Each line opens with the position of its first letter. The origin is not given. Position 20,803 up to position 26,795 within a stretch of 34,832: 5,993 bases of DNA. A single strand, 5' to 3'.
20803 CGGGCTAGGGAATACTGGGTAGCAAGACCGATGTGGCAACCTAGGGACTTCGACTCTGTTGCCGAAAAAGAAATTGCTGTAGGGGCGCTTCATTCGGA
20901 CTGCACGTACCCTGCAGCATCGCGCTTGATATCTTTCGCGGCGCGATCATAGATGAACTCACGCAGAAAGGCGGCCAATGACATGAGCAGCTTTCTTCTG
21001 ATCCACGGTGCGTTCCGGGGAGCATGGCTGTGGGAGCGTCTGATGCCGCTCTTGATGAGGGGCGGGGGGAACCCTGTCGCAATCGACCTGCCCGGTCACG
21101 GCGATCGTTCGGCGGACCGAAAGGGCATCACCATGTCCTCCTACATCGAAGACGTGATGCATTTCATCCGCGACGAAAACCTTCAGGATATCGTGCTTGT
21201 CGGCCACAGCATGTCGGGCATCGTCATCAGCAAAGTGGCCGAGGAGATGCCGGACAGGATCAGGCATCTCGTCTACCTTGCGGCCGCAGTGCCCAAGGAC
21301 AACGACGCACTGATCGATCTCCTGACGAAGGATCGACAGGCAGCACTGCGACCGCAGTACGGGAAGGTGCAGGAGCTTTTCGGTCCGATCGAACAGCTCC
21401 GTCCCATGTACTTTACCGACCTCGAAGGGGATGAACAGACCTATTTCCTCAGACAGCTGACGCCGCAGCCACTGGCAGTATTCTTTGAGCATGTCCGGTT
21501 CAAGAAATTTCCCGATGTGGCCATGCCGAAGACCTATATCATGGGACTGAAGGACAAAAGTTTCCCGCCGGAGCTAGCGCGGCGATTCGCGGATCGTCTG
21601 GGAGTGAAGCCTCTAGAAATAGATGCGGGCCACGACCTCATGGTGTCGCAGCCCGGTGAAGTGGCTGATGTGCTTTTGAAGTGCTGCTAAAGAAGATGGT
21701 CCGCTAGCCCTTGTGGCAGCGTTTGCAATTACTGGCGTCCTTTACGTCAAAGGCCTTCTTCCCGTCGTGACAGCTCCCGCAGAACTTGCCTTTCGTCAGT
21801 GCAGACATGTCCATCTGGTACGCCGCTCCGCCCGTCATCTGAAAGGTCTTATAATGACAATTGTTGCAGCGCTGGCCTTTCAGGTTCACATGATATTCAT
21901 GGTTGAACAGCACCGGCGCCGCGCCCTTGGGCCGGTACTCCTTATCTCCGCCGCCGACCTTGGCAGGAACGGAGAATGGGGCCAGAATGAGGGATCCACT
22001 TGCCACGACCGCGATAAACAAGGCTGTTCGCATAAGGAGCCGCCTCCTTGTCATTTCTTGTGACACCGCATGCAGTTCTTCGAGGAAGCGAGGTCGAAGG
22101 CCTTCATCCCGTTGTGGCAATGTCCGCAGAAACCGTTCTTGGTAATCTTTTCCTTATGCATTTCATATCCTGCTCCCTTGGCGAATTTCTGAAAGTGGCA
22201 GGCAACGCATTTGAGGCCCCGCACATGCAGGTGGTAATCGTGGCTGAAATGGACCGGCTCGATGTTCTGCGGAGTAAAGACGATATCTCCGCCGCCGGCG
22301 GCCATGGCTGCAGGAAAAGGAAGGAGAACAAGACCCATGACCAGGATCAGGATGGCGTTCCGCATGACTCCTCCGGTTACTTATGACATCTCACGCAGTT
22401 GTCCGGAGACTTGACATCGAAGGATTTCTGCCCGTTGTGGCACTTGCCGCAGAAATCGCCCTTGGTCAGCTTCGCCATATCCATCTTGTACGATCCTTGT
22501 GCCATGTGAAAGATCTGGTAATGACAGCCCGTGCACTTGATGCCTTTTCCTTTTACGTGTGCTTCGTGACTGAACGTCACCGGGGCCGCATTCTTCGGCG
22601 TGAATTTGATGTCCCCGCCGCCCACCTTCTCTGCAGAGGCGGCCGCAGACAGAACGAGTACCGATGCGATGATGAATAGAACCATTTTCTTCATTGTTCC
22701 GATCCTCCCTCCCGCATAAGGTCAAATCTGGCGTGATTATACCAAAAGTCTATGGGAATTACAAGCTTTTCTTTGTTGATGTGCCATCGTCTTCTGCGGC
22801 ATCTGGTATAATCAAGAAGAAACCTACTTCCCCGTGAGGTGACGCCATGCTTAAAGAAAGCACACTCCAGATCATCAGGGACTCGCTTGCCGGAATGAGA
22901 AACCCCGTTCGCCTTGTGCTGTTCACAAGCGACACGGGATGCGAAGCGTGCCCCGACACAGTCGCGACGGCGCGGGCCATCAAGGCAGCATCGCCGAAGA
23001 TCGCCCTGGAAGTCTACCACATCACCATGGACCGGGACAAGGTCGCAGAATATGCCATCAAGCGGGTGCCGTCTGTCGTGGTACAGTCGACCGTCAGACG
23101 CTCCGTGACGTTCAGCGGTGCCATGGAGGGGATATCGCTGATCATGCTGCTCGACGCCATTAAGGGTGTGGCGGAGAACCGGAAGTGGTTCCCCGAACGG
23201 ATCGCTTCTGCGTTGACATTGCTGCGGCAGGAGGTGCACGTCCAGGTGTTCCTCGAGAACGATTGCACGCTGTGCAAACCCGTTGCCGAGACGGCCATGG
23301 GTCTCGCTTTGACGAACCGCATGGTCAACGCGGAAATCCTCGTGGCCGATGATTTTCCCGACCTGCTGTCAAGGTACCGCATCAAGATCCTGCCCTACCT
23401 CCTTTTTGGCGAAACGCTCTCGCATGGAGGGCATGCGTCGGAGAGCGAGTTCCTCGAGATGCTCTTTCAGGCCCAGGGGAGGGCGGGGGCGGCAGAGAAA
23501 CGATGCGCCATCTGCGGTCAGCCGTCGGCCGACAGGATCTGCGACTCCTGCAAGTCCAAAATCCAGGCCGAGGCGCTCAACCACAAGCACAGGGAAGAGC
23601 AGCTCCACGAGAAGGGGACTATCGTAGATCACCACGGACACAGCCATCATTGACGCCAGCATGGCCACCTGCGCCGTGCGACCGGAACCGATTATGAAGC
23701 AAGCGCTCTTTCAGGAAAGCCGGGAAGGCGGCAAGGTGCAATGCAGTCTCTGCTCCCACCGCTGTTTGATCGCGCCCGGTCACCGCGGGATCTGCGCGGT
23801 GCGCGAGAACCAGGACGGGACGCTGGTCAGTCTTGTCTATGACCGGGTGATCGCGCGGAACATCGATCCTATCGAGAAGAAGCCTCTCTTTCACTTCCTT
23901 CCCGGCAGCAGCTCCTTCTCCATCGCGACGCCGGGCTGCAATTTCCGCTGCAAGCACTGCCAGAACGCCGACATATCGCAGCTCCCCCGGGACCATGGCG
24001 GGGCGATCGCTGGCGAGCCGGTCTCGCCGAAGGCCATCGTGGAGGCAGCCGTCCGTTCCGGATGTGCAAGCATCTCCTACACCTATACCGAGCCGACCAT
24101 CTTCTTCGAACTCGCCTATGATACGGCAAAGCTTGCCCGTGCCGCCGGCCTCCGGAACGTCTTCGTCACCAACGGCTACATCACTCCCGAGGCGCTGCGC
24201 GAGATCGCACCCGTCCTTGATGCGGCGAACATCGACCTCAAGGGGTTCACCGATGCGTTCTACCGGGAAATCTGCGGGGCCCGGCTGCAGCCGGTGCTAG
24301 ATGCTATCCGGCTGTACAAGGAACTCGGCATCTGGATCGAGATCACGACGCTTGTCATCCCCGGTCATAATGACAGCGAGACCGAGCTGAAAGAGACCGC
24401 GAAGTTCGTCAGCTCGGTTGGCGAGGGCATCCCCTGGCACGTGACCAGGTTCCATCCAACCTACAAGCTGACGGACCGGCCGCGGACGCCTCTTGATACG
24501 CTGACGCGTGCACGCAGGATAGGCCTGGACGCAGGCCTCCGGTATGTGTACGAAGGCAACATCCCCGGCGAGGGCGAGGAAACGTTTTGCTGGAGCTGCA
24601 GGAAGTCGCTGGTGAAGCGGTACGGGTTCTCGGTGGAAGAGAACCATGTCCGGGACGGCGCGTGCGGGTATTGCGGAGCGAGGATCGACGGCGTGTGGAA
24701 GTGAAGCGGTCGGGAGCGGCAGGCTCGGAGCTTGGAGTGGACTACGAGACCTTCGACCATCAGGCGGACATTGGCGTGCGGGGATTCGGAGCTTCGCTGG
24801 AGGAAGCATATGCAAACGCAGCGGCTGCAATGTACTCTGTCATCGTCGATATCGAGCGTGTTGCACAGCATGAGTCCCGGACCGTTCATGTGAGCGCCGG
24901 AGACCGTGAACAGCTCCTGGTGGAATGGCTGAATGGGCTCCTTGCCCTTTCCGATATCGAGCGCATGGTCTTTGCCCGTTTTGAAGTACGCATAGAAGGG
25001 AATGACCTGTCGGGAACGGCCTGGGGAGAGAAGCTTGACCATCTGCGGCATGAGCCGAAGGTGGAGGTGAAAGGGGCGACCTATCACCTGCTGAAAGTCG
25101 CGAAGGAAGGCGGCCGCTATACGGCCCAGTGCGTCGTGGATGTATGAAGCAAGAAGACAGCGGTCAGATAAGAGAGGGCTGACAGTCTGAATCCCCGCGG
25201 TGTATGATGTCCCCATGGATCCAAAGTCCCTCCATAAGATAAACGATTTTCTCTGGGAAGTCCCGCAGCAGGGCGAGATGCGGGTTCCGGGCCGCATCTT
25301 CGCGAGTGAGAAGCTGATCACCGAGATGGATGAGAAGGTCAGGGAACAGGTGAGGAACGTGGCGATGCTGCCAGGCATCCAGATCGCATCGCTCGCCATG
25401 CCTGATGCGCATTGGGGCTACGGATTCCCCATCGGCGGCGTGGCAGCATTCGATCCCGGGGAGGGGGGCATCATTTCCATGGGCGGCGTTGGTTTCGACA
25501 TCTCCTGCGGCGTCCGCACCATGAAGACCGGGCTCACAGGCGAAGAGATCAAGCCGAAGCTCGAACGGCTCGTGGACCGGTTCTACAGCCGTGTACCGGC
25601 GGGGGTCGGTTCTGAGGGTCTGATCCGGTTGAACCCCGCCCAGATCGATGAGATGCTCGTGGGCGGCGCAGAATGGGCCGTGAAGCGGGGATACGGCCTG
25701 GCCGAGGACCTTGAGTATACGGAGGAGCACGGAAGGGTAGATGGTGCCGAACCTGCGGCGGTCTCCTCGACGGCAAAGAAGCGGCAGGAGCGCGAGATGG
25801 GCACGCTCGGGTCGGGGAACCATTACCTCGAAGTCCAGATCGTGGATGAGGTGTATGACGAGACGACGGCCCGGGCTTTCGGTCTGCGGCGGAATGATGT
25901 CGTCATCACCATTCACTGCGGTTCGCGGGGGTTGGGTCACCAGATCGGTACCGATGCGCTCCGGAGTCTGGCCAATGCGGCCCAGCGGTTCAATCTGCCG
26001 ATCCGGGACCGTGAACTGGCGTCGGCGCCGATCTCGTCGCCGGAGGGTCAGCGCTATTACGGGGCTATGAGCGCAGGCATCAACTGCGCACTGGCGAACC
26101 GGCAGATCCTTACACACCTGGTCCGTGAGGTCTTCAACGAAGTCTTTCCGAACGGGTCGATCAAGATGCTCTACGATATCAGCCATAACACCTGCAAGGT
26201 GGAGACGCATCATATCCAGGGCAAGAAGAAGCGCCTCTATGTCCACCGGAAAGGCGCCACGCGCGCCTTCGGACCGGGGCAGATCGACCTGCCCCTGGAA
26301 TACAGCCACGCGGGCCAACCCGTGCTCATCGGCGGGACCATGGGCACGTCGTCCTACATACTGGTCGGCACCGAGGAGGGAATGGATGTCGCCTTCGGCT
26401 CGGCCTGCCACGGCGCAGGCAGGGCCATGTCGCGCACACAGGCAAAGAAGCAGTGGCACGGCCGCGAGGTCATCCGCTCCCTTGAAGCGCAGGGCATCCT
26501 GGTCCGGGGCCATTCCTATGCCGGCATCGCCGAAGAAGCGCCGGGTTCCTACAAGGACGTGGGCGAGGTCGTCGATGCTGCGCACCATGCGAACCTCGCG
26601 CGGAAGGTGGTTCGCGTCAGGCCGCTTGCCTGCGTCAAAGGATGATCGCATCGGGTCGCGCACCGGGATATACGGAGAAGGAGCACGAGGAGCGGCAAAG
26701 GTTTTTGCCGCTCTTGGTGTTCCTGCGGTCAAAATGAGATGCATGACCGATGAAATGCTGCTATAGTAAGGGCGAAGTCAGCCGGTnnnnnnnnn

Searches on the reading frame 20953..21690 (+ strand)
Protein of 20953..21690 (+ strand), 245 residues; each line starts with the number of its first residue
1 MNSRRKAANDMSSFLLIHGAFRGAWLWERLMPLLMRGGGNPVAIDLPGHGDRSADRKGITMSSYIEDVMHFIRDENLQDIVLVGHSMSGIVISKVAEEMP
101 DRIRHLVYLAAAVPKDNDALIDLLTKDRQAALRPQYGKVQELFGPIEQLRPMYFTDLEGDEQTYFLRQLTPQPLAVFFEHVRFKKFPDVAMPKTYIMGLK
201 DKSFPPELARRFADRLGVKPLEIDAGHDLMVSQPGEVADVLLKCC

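Call 9: search_protein_families(library=pfam, proteins=[window:20953-21690:+])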
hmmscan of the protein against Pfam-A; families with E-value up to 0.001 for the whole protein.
window:20953-21690:+ (245 aa): 4 families
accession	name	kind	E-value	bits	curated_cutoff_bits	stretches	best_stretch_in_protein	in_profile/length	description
PF12697.13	Abhydrolase_6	-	8.6e-25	89.1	26.3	1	15-240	2-217/217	Alpha/beta hydrolase family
PF00561.26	Abhydrolase_1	-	2.2e-14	54.2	25.8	1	14-123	3-109/245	alpha/beta hydrolase fold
PF12146.15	Hydrolase_4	-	3.2e-11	43.4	27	1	14-217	7-218/239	Serine aminopeptidase, S33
PF12695.13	Abhydrolase_5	-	7.7e-06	26.2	27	1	69-116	47-94/164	Alpha/beta hydrolase family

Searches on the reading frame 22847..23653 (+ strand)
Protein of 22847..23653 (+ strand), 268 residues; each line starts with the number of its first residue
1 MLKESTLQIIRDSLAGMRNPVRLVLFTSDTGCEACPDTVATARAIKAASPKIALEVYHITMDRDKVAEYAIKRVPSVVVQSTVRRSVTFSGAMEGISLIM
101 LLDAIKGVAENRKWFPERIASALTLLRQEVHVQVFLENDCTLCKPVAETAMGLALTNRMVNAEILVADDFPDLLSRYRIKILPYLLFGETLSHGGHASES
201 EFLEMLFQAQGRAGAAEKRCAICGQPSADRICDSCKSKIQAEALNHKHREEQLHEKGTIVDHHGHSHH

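Call 9: search_protein_families(library=pfam, proteins=[window:22847-23653:+])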
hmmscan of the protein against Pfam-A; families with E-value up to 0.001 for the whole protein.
window:22847-23653:+ (268 aa): 1 family
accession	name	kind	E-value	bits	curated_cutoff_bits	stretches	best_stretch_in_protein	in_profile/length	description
PF13192.12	Thioredoxin_3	-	1.1e-14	54.6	24.8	2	131-206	2-74/76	Thioredoxin domain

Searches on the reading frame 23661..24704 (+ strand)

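Call 10: search_protein_families(library=pfam, proteins=[window:23661-24704:+])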
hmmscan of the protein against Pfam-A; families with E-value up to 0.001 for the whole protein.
window:23661-24704:+ (347 aa): 1 family
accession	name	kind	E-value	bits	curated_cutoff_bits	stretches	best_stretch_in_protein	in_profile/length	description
PF04055.27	Radical_SAM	-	4.8e-26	92.4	29.5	1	88-241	2-159/166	Radical SAM superfamily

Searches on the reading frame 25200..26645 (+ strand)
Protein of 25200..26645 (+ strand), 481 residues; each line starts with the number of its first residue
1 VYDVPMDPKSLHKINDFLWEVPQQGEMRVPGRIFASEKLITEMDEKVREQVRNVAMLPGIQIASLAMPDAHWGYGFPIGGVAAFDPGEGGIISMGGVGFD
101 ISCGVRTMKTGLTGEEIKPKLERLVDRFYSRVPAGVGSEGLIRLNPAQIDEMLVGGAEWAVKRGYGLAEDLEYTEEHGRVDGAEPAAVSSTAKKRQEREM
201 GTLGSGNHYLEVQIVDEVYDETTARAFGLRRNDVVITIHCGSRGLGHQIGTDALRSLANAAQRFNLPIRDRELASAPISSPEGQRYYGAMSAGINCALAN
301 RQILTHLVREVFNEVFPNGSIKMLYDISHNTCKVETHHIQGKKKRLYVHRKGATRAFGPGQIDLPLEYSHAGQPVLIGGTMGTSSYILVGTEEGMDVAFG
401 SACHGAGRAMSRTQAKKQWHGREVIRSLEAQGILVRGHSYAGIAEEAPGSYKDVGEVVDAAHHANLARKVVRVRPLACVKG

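Call 10: search_protein_families(library=pfam, proteins=[window:25200-26645:+])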
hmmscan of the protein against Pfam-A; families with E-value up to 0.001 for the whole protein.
window:25200-26645:+ (481 aa): 1 family
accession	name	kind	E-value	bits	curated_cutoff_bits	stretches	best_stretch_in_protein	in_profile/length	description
PF01139.22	RtcB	-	5.5e-167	556.8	27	1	50-481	1-426/426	tRNA-splicing ligase RtcB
